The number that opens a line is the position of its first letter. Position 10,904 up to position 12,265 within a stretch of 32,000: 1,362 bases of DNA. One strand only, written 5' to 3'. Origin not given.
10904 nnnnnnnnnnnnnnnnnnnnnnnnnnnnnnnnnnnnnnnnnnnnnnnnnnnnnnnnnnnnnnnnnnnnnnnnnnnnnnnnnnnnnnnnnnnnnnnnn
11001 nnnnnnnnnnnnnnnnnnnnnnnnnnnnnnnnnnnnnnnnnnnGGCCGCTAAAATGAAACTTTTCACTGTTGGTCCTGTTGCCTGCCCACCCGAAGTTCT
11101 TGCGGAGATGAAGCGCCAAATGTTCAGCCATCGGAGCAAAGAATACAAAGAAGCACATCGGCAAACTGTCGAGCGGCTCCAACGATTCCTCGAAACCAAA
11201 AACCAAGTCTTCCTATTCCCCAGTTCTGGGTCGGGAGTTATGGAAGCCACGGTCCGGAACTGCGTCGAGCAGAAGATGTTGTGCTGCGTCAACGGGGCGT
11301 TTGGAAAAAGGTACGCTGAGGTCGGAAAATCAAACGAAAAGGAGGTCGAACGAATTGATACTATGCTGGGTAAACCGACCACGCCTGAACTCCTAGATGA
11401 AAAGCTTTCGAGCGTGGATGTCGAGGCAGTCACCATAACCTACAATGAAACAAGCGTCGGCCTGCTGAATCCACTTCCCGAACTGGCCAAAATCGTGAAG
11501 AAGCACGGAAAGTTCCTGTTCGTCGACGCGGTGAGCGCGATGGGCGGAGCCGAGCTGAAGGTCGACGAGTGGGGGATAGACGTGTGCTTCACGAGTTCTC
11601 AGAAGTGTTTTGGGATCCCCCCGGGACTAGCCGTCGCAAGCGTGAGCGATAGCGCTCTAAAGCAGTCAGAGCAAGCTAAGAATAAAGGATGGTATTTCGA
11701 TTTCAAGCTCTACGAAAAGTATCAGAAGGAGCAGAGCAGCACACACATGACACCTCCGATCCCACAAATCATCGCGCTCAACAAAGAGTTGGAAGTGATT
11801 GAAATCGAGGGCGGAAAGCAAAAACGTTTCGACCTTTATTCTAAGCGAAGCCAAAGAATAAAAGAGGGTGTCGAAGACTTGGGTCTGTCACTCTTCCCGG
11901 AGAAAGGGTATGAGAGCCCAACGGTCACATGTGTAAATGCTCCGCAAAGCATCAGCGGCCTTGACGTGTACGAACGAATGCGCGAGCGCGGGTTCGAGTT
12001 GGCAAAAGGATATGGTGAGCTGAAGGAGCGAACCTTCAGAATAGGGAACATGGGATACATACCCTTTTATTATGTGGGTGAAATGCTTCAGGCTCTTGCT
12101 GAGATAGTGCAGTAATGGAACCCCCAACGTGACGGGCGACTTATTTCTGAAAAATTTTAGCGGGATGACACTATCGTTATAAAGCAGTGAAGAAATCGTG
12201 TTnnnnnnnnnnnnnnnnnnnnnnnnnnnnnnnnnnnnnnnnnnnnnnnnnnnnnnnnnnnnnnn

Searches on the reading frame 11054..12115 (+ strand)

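Call 55: search_protein_families(library=pfam, proteins=[window:11054-12115:+], max_evalue=0.00001)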
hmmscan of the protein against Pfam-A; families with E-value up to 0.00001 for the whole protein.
window:11054-12115:+ (353 aa): 1 family
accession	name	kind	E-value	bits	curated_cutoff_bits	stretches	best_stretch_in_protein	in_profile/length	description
PF00266.25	Aminotran_5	-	2.2e-26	93.1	21.5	1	21-319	32-338/371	Aminotransferase class-V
